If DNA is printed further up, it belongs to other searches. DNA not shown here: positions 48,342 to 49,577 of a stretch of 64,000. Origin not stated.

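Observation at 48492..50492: Stand-alone KAS III-type condensing enzyme paired with a membrane-integral Fis-type HTH protein: candidate lipid-derived signal synthase/receptor module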

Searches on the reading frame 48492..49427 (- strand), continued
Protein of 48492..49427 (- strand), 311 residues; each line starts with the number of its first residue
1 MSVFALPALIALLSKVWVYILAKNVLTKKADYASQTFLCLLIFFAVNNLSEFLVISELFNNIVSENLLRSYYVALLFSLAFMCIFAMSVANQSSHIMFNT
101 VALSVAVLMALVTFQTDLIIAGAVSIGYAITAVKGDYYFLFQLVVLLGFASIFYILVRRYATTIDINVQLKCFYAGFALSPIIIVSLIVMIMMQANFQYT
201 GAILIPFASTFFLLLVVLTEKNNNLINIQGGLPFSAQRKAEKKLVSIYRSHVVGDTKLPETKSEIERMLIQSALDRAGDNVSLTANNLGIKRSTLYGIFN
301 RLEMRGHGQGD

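Call 64: search_protein_families(library=pfam, proteins=[P0140, P0142, P0148, P0154, P0163, P0174, P0190, P0213, P0141], max_evalue=1)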
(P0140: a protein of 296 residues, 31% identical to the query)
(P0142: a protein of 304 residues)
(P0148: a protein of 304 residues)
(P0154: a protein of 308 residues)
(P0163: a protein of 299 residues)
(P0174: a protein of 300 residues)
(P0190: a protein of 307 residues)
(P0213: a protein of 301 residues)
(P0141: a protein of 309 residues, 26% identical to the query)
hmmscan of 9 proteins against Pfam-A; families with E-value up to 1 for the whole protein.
P0140 (296 aa): 4 families
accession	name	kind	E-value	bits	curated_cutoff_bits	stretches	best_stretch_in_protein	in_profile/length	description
PF02954.25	HTH_8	-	9.7e-07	28.9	22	1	269-296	14-41/42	Bacterial regulatory protein, Fis family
PF13556.12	HTH_30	-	0.00072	19.7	27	1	271-296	10-35/59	PucR C-terminal helix-turn-helix domain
PF09904.15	HTH_43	-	0.0094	16.3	27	1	262-295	9-42/89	Winged helix-turn helix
PF02796.21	HTH_7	-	0.13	12.9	23.8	1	276-293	24-41/45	Helix-turn-helix domain of resolvase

P0142 (304 aa): 3 families
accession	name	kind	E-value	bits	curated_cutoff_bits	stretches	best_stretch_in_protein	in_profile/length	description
PF07760.16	DUF1616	-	0.015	14.9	31.6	1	174-234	76-133/307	Protein of unknown function (DUF1616)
PF07695.17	7TMR-DISM_7TM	-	0.045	14.1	29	1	11-128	11-130/205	7TM diverse intracellular signalling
PF05078.17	DUF679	-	0.13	12.6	25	0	93-132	36-75/163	Protein of unknown function (DUF679)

P0148 (304 aa): 1 family
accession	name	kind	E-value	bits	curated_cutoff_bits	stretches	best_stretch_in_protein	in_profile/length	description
PF07695.17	7TMR-DISM_7TM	-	0.19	12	29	1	8-111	11-118/205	7TM diverse intracellular signalling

P0154 (308 aa): 5 families
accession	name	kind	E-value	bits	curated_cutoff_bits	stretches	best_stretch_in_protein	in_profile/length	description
PF05225.22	HTH_psq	-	0.043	14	20.4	1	272-297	14-40/45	helix-turn-helix, Psq domain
PF02954.25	HTH_8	-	0.11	12.6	22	1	259-296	4-41/42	Bacterial regulatory protein, Fis family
PF13384.12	HTH_23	-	0.15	12.4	24.6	1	270-298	15-45/50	Homeodomain-like domain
PF13556.12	HTH_30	-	0.17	12.1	27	1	272-296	11-35/59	PucR C-terminal helix-turn-helix domain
PF24673.1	Blr_divisome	-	0.48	10.4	27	1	141-154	8-21/41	Divisome-associated membrane protein Blr family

P0163 (299 aa): 6 families
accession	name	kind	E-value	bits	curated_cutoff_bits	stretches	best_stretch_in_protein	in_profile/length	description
PF02954.25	HTH_8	-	9.3e-05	22.5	22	1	255-289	2-36/42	Bacterial regulatory protein, Fis family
PF02796.21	HTH_7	-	0.013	16.1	23.8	1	275-289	25-39/45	Helix-turn-helix domain of resolvase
PF15820.10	ECSCR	-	0.089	13.1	27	1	123-162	21-60/104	Endothelial cell-specific chemotaxis regulator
PF13384.12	HTH_23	-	0.091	13.1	24.6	1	271-294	17-40/50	Homeodomain-like domain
PF13556.12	HTH_30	-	0.11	12.8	27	1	269-291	10-32/59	PucR C-terminal helix-turn-helix domain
PF18024.7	HTH_50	-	0.16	12.1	27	1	249-288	2-40/50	Helix-turn-helix domain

P0174 (300 aa): 4 families
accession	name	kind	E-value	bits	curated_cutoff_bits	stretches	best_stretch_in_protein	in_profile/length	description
PF13556.12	HTH_30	-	0.002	18.3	27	1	271-296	10-35/59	PucR C-terminal helix-turn-helix domain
PF13551.12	HTH_29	-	0.0088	16.6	28.1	1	269-296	8-35/64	Winged helix-turn helix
PF02954.25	HTH_8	-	0.017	15.3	22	1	258-290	3-35/42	Bacterial regulatory protein, Fis family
PF13384.12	HTH_23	-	0.29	11.4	24.6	1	271-297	16-41/50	Homeodomain-like domain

P0190 (307 aa): 0 families

P0213 (301 aa): 5 families
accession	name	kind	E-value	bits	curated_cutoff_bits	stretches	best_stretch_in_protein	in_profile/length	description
PF16927.11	HisKA_7TM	-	0.00083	19.7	28.6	1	9-217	7-217/224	N-terminal 7TM region of histidine kinase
PF02954.25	HTH_8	-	0.0019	18.3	22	1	258-290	4-36/42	Bacterial regulatory protein, Fis family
PF05078.17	DUF679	-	0.0099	16.2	25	0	37-188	38-153/163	Protein of unknown function (DUF679)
PF13384.12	HTH_23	-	0.012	15.9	24.6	1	258-295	4-40/50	Homeodomain-like domain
PF01978.25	TrmB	-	0.093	13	25.6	1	258-298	10-48/68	Sugar-specific transcriptional regulator TrmB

P0141 (309 aa): 2 families
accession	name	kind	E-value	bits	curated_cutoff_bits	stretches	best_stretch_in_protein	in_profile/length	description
PF18024.7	HTH_50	-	0.014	15.5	27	1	266-303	6-43/50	Helix-turn-helix domain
PF20432.4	Xre-like-HTH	-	0.056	14.2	25.8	1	285-306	25-45/63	Antitoxin Xre-like helix-turn-helix domain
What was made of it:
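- On HisKA_7TM (PF16927): P0213's match spans profile positions 7-217 of 224 but scores 19.7 bits, below the 28.6 cut-off (call 64).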

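Call 67: find_encoding_contigs(protein=P0141, flank=5000, max_places=2)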
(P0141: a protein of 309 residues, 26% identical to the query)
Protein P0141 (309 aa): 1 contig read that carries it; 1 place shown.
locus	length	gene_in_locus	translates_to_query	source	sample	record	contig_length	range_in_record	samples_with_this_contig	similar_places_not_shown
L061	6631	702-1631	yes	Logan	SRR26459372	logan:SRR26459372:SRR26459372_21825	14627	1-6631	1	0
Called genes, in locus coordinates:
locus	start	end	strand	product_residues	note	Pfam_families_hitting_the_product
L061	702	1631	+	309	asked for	-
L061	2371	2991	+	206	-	PF00072:Response_reg, PF08281:Sigma70_r4_2, PF00196:GerE, PF04545:Sigma70_r4 (weak)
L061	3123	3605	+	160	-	-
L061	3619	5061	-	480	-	PF08323:Glyco_transf_5, PF13579:Glyco_trans_4_4 (weak), PF13439:Glyco_transf_4 (weak), PF20706:GT4-conflict, PF00534:Glycos_transf_1, PF13692:Glyco_trans_1_4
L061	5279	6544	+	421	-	PF00483:NTP_transferase, PF12804:NTP_transf_3 (weak), PF24894:Hexapep_GlmU, PF25084:LbH_EIF2B, PF25087:GMPPB_C (weak), PF25247:LbH_GLGC (weak)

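Call 68: find_encoding_contigs(protein=P0213, flank=5000, max_places=2)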
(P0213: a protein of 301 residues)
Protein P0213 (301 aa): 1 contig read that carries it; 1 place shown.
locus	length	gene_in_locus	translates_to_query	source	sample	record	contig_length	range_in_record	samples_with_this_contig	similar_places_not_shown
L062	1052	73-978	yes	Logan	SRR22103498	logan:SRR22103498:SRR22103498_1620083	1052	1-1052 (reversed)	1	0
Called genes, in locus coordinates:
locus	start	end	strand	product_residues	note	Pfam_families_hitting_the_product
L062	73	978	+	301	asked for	-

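Call 70: find_encoding_contigs(protein=P0289, flank=4000, max_places=2)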
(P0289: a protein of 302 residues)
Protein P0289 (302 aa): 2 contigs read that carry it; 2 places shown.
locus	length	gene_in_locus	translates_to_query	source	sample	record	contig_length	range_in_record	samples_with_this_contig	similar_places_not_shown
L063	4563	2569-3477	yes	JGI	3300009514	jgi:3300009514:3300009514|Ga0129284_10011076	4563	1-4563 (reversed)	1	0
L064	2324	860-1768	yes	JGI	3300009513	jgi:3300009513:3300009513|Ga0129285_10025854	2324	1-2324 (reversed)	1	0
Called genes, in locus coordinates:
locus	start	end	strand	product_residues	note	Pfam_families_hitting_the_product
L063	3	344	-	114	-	?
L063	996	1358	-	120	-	-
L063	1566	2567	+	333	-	PF00108:Thiolase_N (weak), PF08545:ACP_syn_III, PF08541:ACP_syn_III_C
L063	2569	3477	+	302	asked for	PF02954:HTH_8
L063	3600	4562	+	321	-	?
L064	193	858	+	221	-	PF08545:ACP_syn_III, PF08541:ACP_syn_III_C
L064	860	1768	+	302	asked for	PF02954:HTH_8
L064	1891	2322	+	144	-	?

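Call 71: find_encoding_contigs(protein=P0265, flank=4000, max_places=2)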
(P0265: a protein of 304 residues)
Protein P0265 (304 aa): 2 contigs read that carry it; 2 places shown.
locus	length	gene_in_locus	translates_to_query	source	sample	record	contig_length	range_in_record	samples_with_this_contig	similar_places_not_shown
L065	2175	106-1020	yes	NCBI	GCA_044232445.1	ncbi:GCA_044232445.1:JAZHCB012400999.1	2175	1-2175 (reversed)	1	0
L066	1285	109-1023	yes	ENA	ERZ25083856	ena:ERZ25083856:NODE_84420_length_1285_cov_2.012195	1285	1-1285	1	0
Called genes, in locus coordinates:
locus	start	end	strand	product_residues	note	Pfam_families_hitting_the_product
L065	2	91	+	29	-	?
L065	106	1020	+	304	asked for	PF16927:HisKA_7TM (weak)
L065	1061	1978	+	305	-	PF16927:HisKA_7TM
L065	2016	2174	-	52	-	?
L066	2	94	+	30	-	?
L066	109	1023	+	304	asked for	PF16927:HisKA_7TM (weak)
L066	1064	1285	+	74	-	?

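Call 72: find_encoding_contigs(protein=P0240, flank=4000, max_places=2)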
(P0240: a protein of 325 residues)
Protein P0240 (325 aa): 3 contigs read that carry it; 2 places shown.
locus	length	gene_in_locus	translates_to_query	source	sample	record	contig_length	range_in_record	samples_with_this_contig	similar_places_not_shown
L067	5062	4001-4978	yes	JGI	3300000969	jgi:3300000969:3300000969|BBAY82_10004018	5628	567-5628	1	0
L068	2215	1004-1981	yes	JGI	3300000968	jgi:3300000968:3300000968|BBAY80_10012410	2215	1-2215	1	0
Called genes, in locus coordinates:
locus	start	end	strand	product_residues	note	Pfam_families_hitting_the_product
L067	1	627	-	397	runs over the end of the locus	?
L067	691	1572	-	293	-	PF01370:Epimerase, PF04321:RmlD_sub_bind, PF16363:GDP_Man_Dehyd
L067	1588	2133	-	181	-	PF00908:dTDP_sugar_isom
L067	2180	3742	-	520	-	PF01266:DAO, PF13450:NAD_binding_8 (faint), PF16901:DAO_C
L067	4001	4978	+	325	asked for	PF16927:HisKA_7TM (weak)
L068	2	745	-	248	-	?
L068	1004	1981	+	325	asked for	PF16927:HisKA_7TM (weak)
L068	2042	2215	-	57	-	?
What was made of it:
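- Orphan 7TM-HTH genes exist (calls 67, 72).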
